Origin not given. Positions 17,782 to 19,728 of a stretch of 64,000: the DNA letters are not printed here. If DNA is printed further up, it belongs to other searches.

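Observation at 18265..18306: PEP-mutase signature is non-canonical: EEK-x6-NS instead of EDK-x5-NS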

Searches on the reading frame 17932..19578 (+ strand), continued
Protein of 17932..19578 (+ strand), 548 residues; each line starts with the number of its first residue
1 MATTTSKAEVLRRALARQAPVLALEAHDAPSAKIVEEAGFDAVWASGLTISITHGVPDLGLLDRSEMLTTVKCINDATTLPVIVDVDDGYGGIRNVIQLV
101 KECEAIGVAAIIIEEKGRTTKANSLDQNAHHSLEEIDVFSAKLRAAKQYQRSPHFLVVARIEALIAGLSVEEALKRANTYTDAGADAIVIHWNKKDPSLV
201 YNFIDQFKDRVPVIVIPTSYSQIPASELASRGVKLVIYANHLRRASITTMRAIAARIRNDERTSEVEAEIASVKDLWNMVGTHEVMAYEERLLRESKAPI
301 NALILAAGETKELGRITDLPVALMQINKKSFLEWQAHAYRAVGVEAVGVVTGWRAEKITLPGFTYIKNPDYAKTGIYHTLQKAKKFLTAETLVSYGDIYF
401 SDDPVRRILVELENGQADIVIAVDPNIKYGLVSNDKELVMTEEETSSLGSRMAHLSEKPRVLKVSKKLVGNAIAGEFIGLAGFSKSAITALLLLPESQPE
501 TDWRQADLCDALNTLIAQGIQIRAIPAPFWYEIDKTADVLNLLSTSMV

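Call 31: fold_search(model_id=the predicted structure, library=pdb)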
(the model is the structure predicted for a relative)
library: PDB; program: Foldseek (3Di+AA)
matches with E <= 10: 1902; with E <= 0.001: 1235
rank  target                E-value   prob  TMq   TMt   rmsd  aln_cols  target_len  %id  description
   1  1pym_B                2.5e-31  1.00  0.51  0.95   2.0       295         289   36  PHOSPHOENOLPYRUVATE MUTASE FROM MOLLUSK IN WITH BOUND MG2-OXALATE (released 1999-07-21)
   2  5unc_B                4.2e-31  1.00  0.51  0.96   1.5       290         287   39  The crystal structure of PHOSPHOENOLPYRUVATE PHOSPHOMUTASE from Streptomyces platensis subsp. rosaceus (released 2017-02-22)
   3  5unc_A                4.7e-31  1.00  0.51  0.96   1.4       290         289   39  The crystal structure of PHOSPHOENOLPYRUVATE PHOSPHOMUTASE from Streptomyces platensis subsp. rosaceus (released 2017-02-22)
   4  1pym_A                5.3e-31  1.00  0.52  0.96   1.5       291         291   36  PHOSPHOENOLPYRUVATE MUTASE FROM MOLLUSK IN WITH BOUND MG2-OXALATE (released 1999-07-21)
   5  1s2u_B                3.8e-30  1.00  0.51  0.95   2.3       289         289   36  Crystal structure of the D58A phosphoenolpyruvate mutase mutant protein (released 2004-05-04)
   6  5unc_C                4.8e-30  1.00  0.51  0.96   1.4       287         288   39  The crystal structure of PHOSPHOENOLPYRUVATE PHOSPHOMUTASE from Streptomyces platensis subsp. rosaceus (released 2017-02-22)
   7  1s2v_A                6.0e-30  1.00  0.50  0.95   2.2       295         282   35  Crystal structure of phosphoenolpyruvate mutase complexed with Mg(II) (released 2004-05-04)
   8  1s2u_A                7.6e-30  1.00  0.51  0.95   2.3       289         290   36  Crystal structure of the D58A phosphoenolpyruvate mutase mutant protein (released 2004-05-04)
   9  1s2v_D                8.6e-30  1.00  0.50  0.96   1.9       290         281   36  Crystal structure of phosphoenolpyruvate mutase complexed with Mg(II) (released 2004-05-04)
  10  1s2v_C                1.2e-29  1.00  0.50  0.96   1.4       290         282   35  Crystal structure of phosphoenolpyruvate mutase complexed with Mg(II) (released 2004-05-04)
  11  1s2v_B                2.0e-29  1.00  0.51  0.95   2.0       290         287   35  Crystal structure of phosphoenolpyruvate mutase complexed with Mg(II) (released 2004-05-04)
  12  1s2t_B                2.2e-29  1.00  0.51  0.94   2.4       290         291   36  Crystal Structure Of Apo Phosphoenolpyruvate Mutase (released 2004-05-04)
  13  1s2w                  2.9e-27  1.00  0.45  0.94   2.2       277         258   35  Crystal structure of phosphoenolpyruvate mutase in high ionic strength (released 2004-05-04)
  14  2dua                  6.5e-27  1.00  0.50  0.95   2.3       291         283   36  Crystal Structure of Phosphonopyruvate Hydrolase Complex with Oxalate and Mg++ (released 2006-10-03)
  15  2hrw                  1.3e-25  1.00  0.50  0.96   1.6       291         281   36  Crystal Structure of Phosphonopyruvate Hydrolase (released 2006-10-03)
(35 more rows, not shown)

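Call 39: list_cluster_members(proteins=[P0001, P0246, P0256, P0257, P0259, P0213, P0242, P0232, P0224, P0121])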
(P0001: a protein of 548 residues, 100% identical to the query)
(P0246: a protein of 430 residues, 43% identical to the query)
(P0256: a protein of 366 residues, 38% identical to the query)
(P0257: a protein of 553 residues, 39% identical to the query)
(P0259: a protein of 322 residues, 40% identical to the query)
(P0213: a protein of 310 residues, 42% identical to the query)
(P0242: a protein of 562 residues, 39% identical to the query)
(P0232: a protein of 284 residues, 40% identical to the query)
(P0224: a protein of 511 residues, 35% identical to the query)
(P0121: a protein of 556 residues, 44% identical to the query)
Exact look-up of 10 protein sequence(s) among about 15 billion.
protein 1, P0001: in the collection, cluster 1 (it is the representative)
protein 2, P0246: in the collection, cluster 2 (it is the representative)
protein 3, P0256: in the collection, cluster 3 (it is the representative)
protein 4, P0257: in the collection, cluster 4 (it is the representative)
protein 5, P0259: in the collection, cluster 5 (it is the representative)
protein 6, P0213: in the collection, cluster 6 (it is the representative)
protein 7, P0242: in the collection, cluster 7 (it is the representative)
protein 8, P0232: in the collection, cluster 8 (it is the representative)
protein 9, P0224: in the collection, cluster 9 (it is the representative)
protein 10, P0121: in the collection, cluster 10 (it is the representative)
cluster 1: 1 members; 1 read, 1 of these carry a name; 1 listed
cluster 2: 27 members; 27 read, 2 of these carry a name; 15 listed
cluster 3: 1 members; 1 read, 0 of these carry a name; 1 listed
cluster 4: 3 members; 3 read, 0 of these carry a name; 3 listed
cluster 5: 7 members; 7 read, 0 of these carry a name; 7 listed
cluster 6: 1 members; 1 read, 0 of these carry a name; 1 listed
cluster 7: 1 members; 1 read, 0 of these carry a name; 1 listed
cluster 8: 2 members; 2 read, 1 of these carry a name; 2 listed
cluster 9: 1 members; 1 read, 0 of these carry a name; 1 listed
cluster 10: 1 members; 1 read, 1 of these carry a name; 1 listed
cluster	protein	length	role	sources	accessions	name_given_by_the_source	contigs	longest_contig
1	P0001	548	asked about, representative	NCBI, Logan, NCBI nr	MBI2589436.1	isocitrate lyase/phosphoenolpyruvate mutase family protein [Candidatus Berkelbacteria ...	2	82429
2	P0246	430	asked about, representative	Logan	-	-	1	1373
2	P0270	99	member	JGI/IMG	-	phosphonopyruvate decarboxylase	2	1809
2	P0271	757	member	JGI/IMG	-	phosphonopyruvate decarboxylase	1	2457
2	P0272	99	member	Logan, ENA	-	-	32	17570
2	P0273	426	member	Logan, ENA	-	-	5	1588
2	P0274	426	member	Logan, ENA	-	-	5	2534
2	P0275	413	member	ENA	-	-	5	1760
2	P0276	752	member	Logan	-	-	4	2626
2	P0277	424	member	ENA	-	-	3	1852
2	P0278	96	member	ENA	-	-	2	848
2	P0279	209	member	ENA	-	-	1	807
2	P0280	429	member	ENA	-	-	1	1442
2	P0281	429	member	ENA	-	-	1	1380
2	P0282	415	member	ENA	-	-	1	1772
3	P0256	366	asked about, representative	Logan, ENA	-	-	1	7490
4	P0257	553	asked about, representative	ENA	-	-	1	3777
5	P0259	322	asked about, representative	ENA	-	-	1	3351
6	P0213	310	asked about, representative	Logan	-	-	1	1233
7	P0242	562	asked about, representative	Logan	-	-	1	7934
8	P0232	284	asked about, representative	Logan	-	-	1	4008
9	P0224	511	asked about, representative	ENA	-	-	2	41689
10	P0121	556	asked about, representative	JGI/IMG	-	phosphoenolpyruvate phosphomutase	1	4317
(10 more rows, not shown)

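Call 46: find_encoding_contigs(protein=P0044, flank=8000, max_places=2)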
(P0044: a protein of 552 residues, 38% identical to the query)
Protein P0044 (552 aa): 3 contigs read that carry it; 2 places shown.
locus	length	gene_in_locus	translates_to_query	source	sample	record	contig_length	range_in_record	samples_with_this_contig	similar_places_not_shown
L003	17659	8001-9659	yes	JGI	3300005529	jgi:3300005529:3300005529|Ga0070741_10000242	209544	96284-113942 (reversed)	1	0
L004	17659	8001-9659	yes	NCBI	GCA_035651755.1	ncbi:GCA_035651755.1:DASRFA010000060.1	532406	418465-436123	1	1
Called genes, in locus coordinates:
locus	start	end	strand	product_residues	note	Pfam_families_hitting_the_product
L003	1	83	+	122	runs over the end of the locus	PF13413:HTH_25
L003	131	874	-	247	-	PF00106:adh_short, PF08659:KR, PF23441:SDR, PF13561:adh_short_C2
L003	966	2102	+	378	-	PF07724:AAA_2, PF00004:AAA (faint), PF07728:AAA_5 (weak), PF10431:ClpB_D2-small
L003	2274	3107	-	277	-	PF12838:Fer4_7 (weak), PF13237:Fer4_10 (weak)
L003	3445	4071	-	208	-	PF00107:ADH_zinc_N, PF13602:ADH_zinc_N_2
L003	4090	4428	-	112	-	PF08240:ADH_N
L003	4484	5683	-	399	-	PF01694:Rhomboid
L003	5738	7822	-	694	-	PF00989:PAS, PF08448:PAS_4, PF13188:PAS_8 (weak), PF08447:PAS_3, PF13426:PAS_9, PF00512:HisKA, PF02518:HATPase_c, PF00072:Response_reg, +1 more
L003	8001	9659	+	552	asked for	PF13714:PEP_mutase, PF00463:ICL (weak), PF00483:NTP_transferase (faint), PF12804:NTP_transf_3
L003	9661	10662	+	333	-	-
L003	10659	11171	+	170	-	PF02776:TPP_enzyme_N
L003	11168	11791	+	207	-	PF02775:TPP_enzyme_C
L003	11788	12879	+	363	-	PF00266:Aminotran_5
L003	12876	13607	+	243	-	PF01128:IspD (weak), PF12804:NTP_transf_3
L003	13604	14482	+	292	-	PF04794:YdjC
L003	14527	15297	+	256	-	PF04072:LCM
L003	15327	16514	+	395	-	PF02515:CoA_transf_3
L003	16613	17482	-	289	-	PF00753:Lactamase_B, PF19583:ODP (weak), PF12706:Lactamase_B_2 (weak), PF17778:WHD_BLACT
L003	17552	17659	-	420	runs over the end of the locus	PF07992:Pyr_redox_2 (weak)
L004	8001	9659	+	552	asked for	PF13714:PEP_mutase, PF00463:ICL (weak), PF00483:NTP_transferase (faint), PF12804:NTP_transf_3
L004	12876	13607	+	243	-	PF01128:IspD (weak), PF12804:NTP_transf_3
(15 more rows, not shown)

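Call 54: find_encoding_contigs(protein=P0015, flank=8000, max_places=1)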
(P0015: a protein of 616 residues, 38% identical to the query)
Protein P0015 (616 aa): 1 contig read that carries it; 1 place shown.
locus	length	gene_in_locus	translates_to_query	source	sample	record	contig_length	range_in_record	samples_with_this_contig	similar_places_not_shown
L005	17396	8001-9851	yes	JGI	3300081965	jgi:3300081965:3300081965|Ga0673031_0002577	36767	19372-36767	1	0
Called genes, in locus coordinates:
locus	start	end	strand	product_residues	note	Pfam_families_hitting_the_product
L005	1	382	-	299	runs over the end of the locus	PF00126:HTH_1, PF03466:LysR_substrate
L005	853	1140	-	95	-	-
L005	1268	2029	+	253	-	PF00487:FA_desaturase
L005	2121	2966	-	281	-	PF00037:Fer4 (weak), PF12838:Fer4_7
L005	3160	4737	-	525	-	PF00501:AMP-binding, PF13193:AMP-binding_C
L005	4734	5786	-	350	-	PF08240:ADH_N, PF00107:ADH_zinc_N, PF13602:ADH_zinc_N_2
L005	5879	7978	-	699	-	PF00989:PAS, PF08448:PAS_4, PF13188:PAS_8 (faint), PF08447:PAS_3, PF13426:PAS_9, PF00512:HisKA, PF02518:HATPase_c, PF00072:Response_reg, +1 more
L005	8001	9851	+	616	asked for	PF13714:PEP_mutase, PF00463:ICL (weak), PF12804:NTP_transf_3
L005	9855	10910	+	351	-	PF13243:SQHop_cyclase_C (faint), PF13249:SQHop_cyclase_N (faint)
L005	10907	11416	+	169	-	PF02776:TPP_enzyme_N (weak), PF02779:Transket_pyr (faint)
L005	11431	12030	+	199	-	PF02775:TPP_enzyme_C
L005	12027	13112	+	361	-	PF00266:Aminotran_5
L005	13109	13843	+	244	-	PF12804:NTP_transf_3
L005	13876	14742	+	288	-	PF04794:YdjC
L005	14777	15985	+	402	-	PF02515:CoA_transf_3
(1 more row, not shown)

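Call 55: find_encoding_contigs(protein=P0023, flank=8000, max_places=1)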
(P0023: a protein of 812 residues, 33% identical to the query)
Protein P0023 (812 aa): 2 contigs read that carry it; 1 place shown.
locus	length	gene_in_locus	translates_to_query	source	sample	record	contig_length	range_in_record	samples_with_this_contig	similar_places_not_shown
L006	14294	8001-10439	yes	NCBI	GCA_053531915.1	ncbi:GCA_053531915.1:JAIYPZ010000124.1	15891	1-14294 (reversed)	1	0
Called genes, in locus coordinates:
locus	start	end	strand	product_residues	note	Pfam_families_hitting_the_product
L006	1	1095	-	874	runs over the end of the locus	PF00690:Cation_ATPase_N, PF00122:E1-E2_ATPase, PF13246:Cation_ATPase, PF00702:Hydrolase, PF00689:Cation_ATPase_C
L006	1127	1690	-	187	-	PF09997:DUF2238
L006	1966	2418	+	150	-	PF02498:Bro-N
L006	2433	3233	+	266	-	PF01555:N6_N4_Mtase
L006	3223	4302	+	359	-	-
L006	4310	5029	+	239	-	PF05148:Methyltransf_8 (weak), PF07021:MetW (weak), PF13489:Methyltransf_23, PF08241:Methyltransf_11, PF08242:Methyltransf_12 (weak), PF13649:Methyltransf_25, PF13847:Methyltransf_31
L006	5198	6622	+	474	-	PF01943:Polysacc_synt, PF13440:Polysacc_synt_3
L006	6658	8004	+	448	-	PF07883:Cupin_2 (faint)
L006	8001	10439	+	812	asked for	PF00483:NTP_transferase, PF01128:IspD (faint), PF12804:NTP_transf_3, PF13714:PEP_mutase, PF00463:ICL, PF12804:NTP_transf_3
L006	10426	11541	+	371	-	PF02776:TPP_enzyme_N (weak), PF02775:TPP_enzyme_C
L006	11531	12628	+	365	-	PF00465:Fe-ADH, PF13685:Fe-ADH_2 (weak), PF25137:ADH_Fe_C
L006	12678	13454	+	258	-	PF01066:CDP-OH_P_transf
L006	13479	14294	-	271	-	?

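Call 57: predict_structure(alignment_id=A3)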
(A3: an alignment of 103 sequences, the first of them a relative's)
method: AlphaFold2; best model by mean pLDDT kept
length: 539 residues; sequences in the alignment: 103
mean_pLDDT: 92.7   pTM: 0.69
mean pLDDT of the five models: 92.7, 92.5, 92.0, 91.0, 90.0
residues with pLDDT >= 90: 437; 70-90: 73; 50-70: 27; < 50: 2
segments of 3 or more residues with pLDDT < 50: none
pLDDT, mean of each block of 10 residues (from residue 1): 88 97 98 98 96 90 92 98 92 94 98 87 66 97 98 98 96 98 97 96 97 96 97 96 95 95 88 86 77 81 94 96 96 96 95 97 96 96 96 96 94 96 71 86 61 94 94 98 98 96 98 96 93 88
secondary structure, 60 per line:
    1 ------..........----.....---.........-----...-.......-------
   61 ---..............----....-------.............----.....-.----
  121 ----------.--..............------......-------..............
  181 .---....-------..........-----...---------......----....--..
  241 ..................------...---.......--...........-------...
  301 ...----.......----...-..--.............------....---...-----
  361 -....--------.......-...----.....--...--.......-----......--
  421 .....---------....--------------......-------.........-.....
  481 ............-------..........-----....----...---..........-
elements in order: H7-16 E21-25 H29-37 E43-45 H47-53 H64-77 E82-85 H93-105 E110-114 H134-147 E154-159 H167-181 E185-188 H196-205 E211-213 H223-228 E233-236 H239-258 H271-277 H280-290 E298-303 H308-314 H329-339 E346-349 E362-365 H374-380 E389-393 E396-398 H401-407 E413-418 H421-425 E435-438 E453-458 E466-474 H476-492 H500-509 E515-518 E523-525 H529-538

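Call 64: search_protein_families(library=ncbifam, proteins=[L006:10426-11541:+, L006:11531-12628:+, L003:9661-10662:+, L003:10659-11171:+, L003:11168-11791:+, L003:11788-12879:+, L003:12876-13607:+], max_evalue=1e-10)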
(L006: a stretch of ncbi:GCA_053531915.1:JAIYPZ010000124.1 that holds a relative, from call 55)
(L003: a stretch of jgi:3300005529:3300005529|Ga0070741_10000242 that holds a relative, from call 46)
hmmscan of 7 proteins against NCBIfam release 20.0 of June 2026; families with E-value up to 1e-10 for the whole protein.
L006:10426-11541:+ (371 aa): 4 families
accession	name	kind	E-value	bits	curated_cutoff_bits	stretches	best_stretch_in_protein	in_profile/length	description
TIGR03297.1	Ppyr-DeCO2ase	equivalog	2.6e-99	332.6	312.5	1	16-367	2-360/360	phosphonopyruvate decarboxylase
TIGR03846.1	sulfopy_beta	equivalog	3.3e-50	170.5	221.5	1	185-367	1-181/182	sulfopyruvate decarboxylase subunit beta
NF004813.0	PRK06163.1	equivalog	1.8e-38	132.3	240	1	188-367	19-196/202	hypothetical protein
TIGR03845.1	sulfopyru_alph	equivalog_domain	1.7e-21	76.8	147.95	1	7-143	4-139/160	sulfopyruvate decarboxylase subunit alpha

L006:11531-12628:+ (365 aa): 13 families
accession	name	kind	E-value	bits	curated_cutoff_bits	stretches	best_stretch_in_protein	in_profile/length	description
TIGR02638.1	lactal_redase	equivalog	3.2e-55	187.5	523.15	1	6-359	11-377/379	lactaldehyde reductase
TIGR03405.1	Phn_Fe-ADH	equivalog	2.4e-54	184.5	423.7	1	61-347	59-351/355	iron-containing alcohol dehydrogenase PsrA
NF010378.0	PRK13805.1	equivalog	2.9e-51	174.3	951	1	22-303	478-779/872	bifunctional acetaldehyde-CoA/alcohol dehydrogenase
NF041833.1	Fe_ADH_ErcA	equivalog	1.1e-49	169.6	550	1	4-360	10-377/382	alcohol dehydrogenase-like regulatory protein ErcA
NF007911.0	PRK10624.1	equivalog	4.2e-46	157.6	537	1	6-360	12-377/382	lactaldehyde reductase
NF050025.1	SulfAcetaldRedSarD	equivalog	2.2e-43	148.6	700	1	57-361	64-381/385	sulfoacetaldehyde reductase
NF058672.1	4HyButDHCUPNE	equivalog_domain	2.5e-43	148.7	500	1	56-361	60-374/378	4-hydroxybutyrate dehydrogenase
NF011998.0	PRK15454.1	equivalog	9e-41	139.9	556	1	61-330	87-360/395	ethanolamine utilization ethanol dehydrogenase EutG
NF053866.1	CholDhdGbsBBac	equivalog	5e-38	130.7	550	1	28-359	39-385/392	choline dehydrogenase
NF007363.0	PRK09860.1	equivalog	3.7e-36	125.1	581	1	44-358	52-376/383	L-threonine dehydrogenase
TIGR04266.1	NDMA_methanol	equivalog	2e-23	82.9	625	1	51-284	65-306/420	NDMA-dependent methanol dehydrogenase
NF011717.0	PRK15138.1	equivalog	4.7e-20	72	645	1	8-282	15-297/387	alcohol dehydrogenase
NF041822.1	daptide_DH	equivalog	7.3e-13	48.1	300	1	60-224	36-204/363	daptide-type RiPP biosynthesis dehydogenase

L003:9661-10662:+ (333 aa): 0 families

L003:10659-11171:+ (170 aa): 2 families
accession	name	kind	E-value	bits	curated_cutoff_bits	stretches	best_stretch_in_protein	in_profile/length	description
TIGR03297.1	Ppyr-DeCO2ase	equivalog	4.2e-33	114.8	312.5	1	25-169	1-155/360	phosphonopyruvate decarboxylase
TIGR03845.1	sulfopyru_alph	equivalog_domain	4.9e-32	111.1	147.95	1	15-138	2-128/160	sulfopyruvate decarboxylase subunit alpha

L003:11168-11791:+ (207 aa): 3 families
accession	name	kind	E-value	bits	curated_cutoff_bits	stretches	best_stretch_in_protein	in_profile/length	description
TIGR03297.1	Ppyr-DeCO2ase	equivalog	2e-50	171.8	312.5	1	14-195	171-358/360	phosphonopyruvate decarboxylase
TIGR03846.1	sulfopy_beta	equivalog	9.5e-47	159.2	221.5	1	19-197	4-181/182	sulfopyruvate decarboxylase subunit beta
NF004813.0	PRK06163.1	equivalog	2e-35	122.3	240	1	26-199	25-198/202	hypothetical protein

L003:11788-12879:+ (363 aa): 7 families
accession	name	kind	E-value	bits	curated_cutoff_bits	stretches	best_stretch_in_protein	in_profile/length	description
TIGR03301.1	PhnW-AepZ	equivalog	2.3e-102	343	360.8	1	2-351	1-352/355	2-aminoethylphosphonate aminotransferase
TIGR02326.1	transamin_PhnW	equivalog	4.8e-76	256.2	400.8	1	2-354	5-360/363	2-aminoethylphosphonate--pyruvate transaminase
NF010006.0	PRK13479.1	equivalog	1e-75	255.2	296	1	2-355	7-362/369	2-aminoethylphosphonate--pyruvate transaminase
NF046070.1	PyrdoxPyrvTramin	equivalog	1.4e-59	201.8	600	1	2-354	7-364/369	pyridoxamine--pyruvate transaminase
NF045640.1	AspGlyoxATaseBhcA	equivalog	2.5e-45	155.1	650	1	5-340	9-350/395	L-aspartate--glyoxylate aminotransferase BhcA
TIGR01366.1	serC_3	equivalog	8.4e-12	44.9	401.65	1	24-348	32-352/361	phosphoserine transaminase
TIGR04343.1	egtE_PLP_lyase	equivalog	8.6e-11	41.2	400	0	43-330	63-341/370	ergothioneine biosynthesis PLP-dependent enzyme EgtE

L003:12876-13607:+ (243 aa): 6 families
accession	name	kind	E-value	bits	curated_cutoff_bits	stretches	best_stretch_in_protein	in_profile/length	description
TIGR03992.1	Arch_glmU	subfamily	7.1e-18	64.6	292.1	1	6-237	3-230/393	bifunctional sugar-1-phosphate nucleotidylyltransferase/acetyltransferase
NF041135.1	IPPtranDIPPsyn_Thcocales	equivalog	4.4e-16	58.9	580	1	6-234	3-217/419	bifunctional L-myo-inositol-1-phosphate cytidylyltransferase/CDP-L-myo-inositol myo-inositolphosphotransferase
NF045665.1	NTPtran_DVU1551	equivalog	5.1e-16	58.7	315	1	5-96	2-88/359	DVU_1551 family NTP transferase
NF041313.1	UDPGP_AglF_Halo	equivalog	2.1e-14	53.6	400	1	6-129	3-132/234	UTP--glucose-1-phosphate uridylyltransferase AglF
NF038362.1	Sden_1164_fam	equivalog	8e-13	48.5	300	1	5-228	3-252/266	Sden_1164 family protein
NF045697.1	MurNAcPUrMurU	equivalog_domain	2.5e-11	43.4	370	1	7-71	1-65/229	N-acetylmuramate alpha-1-phosphate uridylyltransferase MurU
